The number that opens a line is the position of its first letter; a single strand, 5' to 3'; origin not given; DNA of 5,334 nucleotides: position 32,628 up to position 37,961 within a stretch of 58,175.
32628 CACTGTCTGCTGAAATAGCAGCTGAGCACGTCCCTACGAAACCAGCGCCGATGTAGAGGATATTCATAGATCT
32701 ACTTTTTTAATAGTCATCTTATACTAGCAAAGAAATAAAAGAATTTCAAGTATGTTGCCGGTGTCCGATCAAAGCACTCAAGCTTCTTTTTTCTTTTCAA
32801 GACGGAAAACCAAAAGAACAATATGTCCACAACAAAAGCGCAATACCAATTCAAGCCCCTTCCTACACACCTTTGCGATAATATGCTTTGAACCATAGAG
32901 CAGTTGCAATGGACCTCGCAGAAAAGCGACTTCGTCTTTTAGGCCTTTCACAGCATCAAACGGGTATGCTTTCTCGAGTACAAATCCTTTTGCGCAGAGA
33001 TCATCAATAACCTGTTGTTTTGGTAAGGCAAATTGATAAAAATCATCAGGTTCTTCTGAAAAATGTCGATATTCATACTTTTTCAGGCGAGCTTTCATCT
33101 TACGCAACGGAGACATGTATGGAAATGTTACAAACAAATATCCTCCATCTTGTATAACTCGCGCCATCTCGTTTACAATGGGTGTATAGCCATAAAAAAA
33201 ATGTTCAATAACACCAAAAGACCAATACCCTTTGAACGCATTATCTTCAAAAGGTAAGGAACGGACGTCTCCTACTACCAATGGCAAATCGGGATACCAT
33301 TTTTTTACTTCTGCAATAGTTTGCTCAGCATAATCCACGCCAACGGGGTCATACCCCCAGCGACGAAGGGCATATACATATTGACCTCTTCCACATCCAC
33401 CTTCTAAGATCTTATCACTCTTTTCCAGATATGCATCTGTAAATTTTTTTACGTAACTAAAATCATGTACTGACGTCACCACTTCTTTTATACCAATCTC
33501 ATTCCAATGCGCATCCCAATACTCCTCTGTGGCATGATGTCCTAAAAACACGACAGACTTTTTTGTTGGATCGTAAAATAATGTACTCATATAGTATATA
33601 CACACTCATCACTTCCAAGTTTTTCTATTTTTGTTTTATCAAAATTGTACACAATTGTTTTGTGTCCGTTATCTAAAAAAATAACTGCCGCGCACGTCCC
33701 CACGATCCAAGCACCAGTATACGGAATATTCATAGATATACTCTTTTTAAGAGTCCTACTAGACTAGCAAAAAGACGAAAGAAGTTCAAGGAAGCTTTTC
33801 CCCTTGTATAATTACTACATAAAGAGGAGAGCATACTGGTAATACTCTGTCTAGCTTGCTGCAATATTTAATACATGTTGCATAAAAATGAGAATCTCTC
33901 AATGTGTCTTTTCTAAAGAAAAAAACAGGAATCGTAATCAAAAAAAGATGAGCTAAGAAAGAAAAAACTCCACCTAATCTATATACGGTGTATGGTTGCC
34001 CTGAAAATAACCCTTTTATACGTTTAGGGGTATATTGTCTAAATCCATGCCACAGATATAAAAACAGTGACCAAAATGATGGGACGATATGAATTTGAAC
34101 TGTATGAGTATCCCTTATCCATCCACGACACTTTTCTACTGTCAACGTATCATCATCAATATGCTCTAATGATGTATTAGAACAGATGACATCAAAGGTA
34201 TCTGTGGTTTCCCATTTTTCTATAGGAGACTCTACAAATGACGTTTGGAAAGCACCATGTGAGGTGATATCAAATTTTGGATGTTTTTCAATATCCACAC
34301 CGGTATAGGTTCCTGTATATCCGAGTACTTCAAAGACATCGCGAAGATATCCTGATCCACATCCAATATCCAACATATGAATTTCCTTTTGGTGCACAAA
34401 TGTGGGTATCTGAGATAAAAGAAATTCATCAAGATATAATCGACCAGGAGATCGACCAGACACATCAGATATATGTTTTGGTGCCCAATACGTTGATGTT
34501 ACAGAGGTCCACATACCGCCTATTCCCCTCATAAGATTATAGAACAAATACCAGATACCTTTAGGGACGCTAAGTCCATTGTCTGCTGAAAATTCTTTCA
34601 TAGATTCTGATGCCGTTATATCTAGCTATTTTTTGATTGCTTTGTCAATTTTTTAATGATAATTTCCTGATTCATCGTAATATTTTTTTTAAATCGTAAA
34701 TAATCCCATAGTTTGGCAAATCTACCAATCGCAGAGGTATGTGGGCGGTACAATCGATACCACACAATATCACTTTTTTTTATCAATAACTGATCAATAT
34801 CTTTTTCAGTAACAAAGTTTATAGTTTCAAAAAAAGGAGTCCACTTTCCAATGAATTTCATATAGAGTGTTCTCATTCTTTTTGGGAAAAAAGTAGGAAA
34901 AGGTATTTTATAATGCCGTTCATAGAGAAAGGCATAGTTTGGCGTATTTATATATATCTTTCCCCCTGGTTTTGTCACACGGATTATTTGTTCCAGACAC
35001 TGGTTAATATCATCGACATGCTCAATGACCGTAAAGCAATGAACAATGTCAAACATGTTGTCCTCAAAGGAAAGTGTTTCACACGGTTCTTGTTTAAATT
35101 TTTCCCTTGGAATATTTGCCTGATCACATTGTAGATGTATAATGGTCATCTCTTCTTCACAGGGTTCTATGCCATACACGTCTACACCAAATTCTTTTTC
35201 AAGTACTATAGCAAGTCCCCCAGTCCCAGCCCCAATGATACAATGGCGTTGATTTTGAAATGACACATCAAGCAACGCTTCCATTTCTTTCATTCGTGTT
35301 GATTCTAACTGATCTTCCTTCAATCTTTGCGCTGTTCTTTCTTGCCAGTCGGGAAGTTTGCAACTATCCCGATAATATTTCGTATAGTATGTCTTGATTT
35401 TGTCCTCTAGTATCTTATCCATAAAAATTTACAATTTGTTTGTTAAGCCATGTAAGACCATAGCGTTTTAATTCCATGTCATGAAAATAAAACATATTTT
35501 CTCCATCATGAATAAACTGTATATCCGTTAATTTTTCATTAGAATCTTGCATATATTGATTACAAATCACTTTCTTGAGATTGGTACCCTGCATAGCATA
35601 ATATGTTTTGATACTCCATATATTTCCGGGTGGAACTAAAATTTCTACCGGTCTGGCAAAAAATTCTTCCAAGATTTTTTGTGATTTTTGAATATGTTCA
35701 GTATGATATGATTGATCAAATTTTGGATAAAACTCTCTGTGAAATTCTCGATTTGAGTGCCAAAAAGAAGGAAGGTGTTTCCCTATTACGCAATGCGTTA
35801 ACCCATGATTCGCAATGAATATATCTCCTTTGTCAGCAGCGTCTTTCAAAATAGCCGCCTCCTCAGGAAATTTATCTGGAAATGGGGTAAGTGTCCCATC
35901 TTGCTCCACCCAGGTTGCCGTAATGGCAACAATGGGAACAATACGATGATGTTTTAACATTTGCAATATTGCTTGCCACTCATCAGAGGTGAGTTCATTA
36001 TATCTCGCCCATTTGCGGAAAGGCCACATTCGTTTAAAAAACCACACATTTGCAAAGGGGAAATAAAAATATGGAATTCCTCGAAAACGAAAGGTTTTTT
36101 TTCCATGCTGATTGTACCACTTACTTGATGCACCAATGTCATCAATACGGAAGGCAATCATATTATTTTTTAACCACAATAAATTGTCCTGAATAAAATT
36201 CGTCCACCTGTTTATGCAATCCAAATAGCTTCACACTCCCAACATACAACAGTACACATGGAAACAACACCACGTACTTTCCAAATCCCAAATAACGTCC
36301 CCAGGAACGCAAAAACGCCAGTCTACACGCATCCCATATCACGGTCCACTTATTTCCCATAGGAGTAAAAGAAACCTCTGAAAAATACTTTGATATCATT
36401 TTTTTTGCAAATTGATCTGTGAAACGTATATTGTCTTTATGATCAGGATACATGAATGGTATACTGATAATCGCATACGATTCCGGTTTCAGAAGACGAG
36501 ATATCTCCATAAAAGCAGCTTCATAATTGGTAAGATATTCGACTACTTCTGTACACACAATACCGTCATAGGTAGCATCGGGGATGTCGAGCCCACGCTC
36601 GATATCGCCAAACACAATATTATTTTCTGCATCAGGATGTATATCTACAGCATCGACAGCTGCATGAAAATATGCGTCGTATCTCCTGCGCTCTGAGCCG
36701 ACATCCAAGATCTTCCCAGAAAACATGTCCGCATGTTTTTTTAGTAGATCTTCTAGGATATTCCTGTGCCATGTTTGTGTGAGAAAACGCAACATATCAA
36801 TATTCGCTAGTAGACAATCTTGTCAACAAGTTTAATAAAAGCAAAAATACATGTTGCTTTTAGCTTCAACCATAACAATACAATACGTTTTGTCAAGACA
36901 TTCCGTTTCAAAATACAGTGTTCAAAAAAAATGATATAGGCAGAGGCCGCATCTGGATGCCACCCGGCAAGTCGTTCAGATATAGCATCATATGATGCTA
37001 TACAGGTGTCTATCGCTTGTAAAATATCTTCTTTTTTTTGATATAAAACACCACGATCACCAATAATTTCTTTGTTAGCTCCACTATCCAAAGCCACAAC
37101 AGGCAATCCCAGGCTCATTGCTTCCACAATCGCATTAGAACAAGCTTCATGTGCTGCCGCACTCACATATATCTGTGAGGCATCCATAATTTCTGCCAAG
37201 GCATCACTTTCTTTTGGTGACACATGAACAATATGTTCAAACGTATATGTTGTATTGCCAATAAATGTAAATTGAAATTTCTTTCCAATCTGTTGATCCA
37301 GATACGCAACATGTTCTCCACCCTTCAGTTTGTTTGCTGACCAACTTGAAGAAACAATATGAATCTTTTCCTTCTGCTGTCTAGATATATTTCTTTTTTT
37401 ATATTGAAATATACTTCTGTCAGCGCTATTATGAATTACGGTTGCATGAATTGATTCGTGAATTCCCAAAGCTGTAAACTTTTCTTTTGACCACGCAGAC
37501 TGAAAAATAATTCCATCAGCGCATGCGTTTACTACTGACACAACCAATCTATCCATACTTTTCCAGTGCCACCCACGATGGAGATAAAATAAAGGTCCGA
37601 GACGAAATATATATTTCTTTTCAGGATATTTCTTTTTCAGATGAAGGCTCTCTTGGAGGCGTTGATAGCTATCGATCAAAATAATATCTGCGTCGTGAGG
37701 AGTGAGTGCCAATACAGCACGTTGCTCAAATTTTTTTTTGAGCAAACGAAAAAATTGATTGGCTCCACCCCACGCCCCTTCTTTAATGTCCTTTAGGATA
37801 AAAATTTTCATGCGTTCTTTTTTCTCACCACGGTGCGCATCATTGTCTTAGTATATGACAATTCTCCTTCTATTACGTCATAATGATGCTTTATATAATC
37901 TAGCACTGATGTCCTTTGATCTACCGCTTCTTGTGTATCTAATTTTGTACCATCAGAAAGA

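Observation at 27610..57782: Candidate self-contained surface-protein O-glycosylation system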

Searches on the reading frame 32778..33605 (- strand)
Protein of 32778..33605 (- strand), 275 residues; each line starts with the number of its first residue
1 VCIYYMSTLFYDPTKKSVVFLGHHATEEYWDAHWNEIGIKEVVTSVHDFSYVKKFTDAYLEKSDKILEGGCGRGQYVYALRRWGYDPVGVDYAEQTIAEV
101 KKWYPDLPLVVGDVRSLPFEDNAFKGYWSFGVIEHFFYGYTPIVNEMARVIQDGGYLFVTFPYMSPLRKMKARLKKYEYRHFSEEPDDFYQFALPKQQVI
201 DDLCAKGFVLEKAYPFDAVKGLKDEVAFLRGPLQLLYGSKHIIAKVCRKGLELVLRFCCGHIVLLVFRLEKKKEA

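Call 3: search_protein_families(library=pfam, proteins=[window:32778-33605:-], max_evalue=0.001)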
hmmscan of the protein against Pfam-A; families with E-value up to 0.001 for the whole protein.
window:32778-33605:- (275 aa): 4 families
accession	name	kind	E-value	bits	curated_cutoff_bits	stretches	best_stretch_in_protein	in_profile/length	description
PF08241.18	Methyltransf_11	-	1.2e-16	61.6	21.2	1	67-159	1-95/95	Methyltransferase domain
PF13649.12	Methyltransf_25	-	1.5e-13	51.7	27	1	66-155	1-97/97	Methyltransferase domain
PF13489.12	Methyltransf_23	-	1.6e-06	28.4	27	1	58-179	18-134/164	Methyltransferase domain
PF13847.12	Methyltransf_31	-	2.2e-06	27.9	27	1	61-167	2-118/145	Methyltransferase domain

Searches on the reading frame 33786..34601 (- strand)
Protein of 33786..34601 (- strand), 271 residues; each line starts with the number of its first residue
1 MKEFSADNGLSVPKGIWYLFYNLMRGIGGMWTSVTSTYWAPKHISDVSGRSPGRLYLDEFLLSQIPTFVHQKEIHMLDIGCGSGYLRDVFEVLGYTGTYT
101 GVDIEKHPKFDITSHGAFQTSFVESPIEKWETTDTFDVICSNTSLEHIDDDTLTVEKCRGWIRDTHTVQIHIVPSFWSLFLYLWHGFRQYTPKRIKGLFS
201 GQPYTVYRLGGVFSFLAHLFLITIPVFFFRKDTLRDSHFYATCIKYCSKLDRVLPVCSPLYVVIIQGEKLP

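Call 3: search_protein_families(library=pfam, proteins=[window:33786-34601:-], max_evalue=0.001)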
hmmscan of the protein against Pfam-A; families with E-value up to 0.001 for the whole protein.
window:33786-34601:- (271 aa): 5 families
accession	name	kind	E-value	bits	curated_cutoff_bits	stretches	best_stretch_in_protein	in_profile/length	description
PF13489.12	Methyltransf_23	-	2e-10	41.1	27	1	61-153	9-99/164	Methyltransferase domain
PF08241.18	Methyltransf_11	-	2e-08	35.2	21.2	1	77-161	1-86/95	Methyltransferase domain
PF13847.12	Methyltransf_31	-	1.5e-07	31.6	27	1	71-156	2-95/145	Methyltransferase domain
PF13649.12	Methyltransf_25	-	2.5e-07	31.7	27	1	77-155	2-86/97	Methyltransferase domain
PF08242.18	Methyltransf_12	-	6.5e-07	30.4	30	1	77-163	1-93/98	Methyltransferase domain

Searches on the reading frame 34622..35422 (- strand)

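Call 3: search_protein_families(library=pfam, proteins=[window:34622-35422:-], max_evalue=0.001)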
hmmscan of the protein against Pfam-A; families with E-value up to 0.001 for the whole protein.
window:34622-35422:- (266 aa): 7 families
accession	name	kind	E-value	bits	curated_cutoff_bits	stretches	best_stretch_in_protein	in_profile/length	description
PF08241.18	Methyltransf_11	-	1.6e-18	67.6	21.2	1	63-158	3-95/95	Methyltransferase domain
PF13489.12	Methyltransf_23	-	1.4e-17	64.3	27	1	48-213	14-154/164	Methyltransferase domain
PF13649.12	Methyltransf_25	-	1.1e-15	58.5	27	1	63-154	4-97/97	Methyltransferase domain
PF13847.12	Methyltransf_31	-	8.7e-15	55.1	27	1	63-162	10-113/145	Methyltransferase domain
PF08242.18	Methyltransf_12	-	1.8e-11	45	30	1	63-156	3-98/98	Methyltransferase domain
PF01209.24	Ubie_methyltran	-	8.9e-07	28.9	20.1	1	64-159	55-152/233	ubiE/COQ5 methyltransferase family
PF02353.26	CMAS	-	0.00042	20.2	27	1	5-160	24-166/273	Mycolic acid cyclopropane synthetase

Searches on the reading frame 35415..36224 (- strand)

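Call 3: search_protein_families(library=pfam, proteins=[window:35415-36224:-], max_evalue=0.001)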
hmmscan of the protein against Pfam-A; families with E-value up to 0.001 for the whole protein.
window:35415-36224:- (269 aa): 1 family
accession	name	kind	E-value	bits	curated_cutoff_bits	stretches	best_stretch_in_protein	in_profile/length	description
PF01522.26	Polysacc_deac_1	-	6.6e-06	26.5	23.1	1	80-213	18-118/124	Polysaccharide deacetylase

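Call 24: search_protein_families(library=ncbifam, proteins=[window:35415-36224:-], max_evalue=0.00001)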
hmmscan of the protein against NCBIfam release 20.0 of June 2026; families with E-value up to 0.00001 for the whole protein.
window:35415-36224:- (269 aa): 0 families

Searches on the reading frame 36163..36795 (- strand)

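Call 3: search_protein_families(library=pfam, proteins=[window:36163-36795:-], max_evalue=0.001)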
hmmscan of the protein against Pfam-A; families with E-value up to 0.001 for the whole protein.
window:36163-36795:- (210 aa): 5 families
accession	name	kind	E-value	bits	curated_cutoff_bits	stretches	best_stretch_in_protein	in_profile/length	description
PF08241.18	Methyltransf_11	-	1.7e-08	35.4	21.2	1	45-110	19-95/95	Methyltransferase domain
PF13489.12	Methyltransf_23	-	4.2e-08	33.5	27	1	26-120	23-127/164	Methyltransferase domain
PF13649.12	Methyltransf_25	-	0.00012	23.1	27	1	59-104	49-95/97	Methyltransferase domain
PF08242.18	Methyltransf_12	-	0.00043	21.4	30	1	63-105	64-95/98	Methyltransferase domain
PF13847.12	Methyltransf_31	-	0.00054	20.1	27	1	63-113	61-112/145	Methyltransferase domain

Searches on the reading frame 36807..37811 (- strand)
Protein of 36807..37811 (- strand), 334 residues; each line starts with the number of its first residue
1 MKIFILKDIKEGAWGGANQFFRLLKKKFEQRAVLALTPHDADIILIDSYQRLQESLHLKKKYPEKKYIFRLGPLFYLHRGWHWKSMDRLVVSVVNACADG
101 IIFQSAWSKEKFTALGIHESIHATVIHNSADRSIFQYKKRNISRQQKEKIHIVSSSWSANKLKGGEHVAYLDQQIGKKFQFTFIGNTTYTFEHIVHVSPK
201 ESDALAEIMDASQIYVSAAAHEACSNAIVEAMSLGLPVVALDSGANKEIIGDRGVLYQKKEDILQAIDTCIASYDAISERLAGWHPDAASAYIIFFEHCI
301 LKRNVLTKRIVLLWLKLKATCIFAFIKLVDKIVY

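Call 3: search_protein_families(library=pfam, proteins=[window:36807-37811:-], max_evalue=0.001)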
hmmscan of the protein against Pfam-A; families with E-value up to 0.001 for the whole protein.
window:36807-37811:- (334 aa): 2 families
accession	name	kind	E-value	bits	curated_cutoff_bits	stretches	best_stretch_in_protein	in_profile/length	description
PF13692.12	Glyco_trans_1_4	-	9.9e-12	45.8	27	1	195-271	61-140/142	Glycosyl transferases group 1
PF00534.26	Glycos_transf_1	-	5.6e-09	36.2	26.4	1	196-271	77-156/172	Glycosyl transferases group 1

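Call 60: search_protein_families(library=ncbifam, proteins=[window:36807-37811:-], max_evalue=0.01)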
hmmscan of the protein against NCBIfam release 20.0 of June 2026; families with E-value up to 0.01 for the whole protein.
window:36807-37811:- (334 aa): 13 families
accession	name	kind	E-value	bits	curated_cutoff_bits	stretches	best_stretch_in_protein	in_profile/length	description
NF041876.1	EPS_EpsE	equivalog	8.3e-09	35.1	400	1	202-261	286-347/389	exopolysaccharide biosynthesis GT4 family glycosyltransferase EpsE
TIGR03088.1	stp2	hypoth_equivalog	9e-09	34.8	409.05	1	192-274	254-335/374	TIGR03088 family PEP-CTERM/XrtA system glycosyltransferase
NF038229.1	Glyco4_Geo_Pelo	equivalog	9.6e-08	31.4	400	1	202-271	228-299/338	GPMC system family 4 glycosyltransferase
NF053787.1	GlcN_PG_synth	equivalog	1.2e-06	27.7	480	1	173-258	220-309/361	N-acetylglucosaminyl phosphatidylglycerol synthase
TIGR02470.1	sucr_synth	equivalog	9.3e-06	24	810.4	1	207-253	639-685/784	sucrose synthase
NF041010.1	glycosy_Agl16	equivalog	0.0001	21.3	575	0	63-142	103-177/352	glycosylation protein Agl16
TIGR04157.1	glyco_rSAM_CFB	subfamily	0.00019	20.6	400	1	187-257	276-346/406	TIGR04157 family glycosyltransferase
TIGR04348.1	TIGR04348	equivalog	0.00051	19.2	300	1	200-252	201-253/310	selenoneine biosynthesis selenosugar synthase SenB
TIGR02472.1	sucr_P_syn_N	equivalog_domain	0.0012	17.7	576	1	212-273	341-406/439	sucrose-phosphate synthase, putative, glycosyltransferase domain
TIGR03999.1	thiol_BshA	equivalog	0.0034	16.4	273.7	1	202-253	263-314/375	N-acetyl-alpha-D-glucosaminyl L-malate synthase BshA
NF038298.1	EPS_HpsO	equivalog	0.0048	15.7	575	1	220-271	297-346/388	hormogonium polysaccharide biosynthesis glycosyltransferase HpsO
TIGR02149.1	glgA_Coryne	subfamily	0.0079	15.4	302.4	0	202-268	274-342/391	glycogen synthase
NF047684.1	TeichurnBiosyTuaC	equivalog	0.0098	14.9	550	0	201-263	279-341/391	teichuronic acid biosynthesis protein TuaC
